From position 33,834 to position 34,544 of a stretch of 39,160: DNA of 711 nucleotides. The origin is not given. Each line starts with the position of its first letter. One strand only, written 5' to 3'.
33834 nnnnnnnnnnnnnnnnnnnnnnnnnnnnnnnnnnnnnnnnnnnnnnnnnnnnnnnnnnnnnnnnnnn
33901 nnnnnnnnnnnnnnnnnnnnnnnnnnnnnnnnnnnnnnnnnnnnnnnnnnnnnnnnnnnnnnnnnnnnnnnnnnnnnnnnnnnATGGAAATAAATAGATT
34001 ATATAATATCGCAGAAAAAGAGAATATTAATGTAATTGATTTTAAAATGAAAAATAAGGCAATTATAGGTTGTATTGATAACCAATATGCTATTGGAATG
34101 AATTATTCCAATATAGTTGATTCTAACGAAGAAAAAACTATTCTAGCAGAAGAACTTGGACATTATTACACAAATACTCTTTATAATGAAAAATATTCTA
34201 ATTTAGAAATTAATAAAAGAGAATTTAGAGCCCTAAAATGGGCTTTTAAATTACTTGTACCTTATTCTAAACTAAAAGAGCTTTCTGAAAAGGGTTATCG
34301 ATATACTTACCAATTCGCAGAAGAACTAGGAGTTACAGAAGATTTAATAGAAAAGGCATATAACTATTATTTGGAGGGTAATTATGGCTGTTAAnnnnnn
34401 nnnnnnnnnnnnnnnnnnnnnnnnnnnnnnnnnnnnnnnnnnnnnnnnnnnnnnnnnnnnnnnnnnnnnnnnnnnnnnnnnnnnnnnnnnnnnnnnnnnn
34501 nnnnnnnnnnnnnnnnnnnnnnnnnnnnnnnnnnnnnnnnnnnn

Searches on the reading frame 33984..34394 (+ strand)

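Call 82: search_protein_families(library=pfam, proteins=[window:33984-34394:+], max_evalue=0.00001)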
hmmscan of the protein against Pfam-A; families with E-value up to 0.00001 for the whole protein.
window:33984-34394:+ (136 aa): 1 family
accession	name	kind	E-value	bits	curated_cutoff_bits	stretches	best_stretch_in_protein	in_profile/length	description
PF06114.19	Peptidase_M78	-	5.1e-08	33.2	22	1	11-124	2-120/123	IrrE N-terminal-like domain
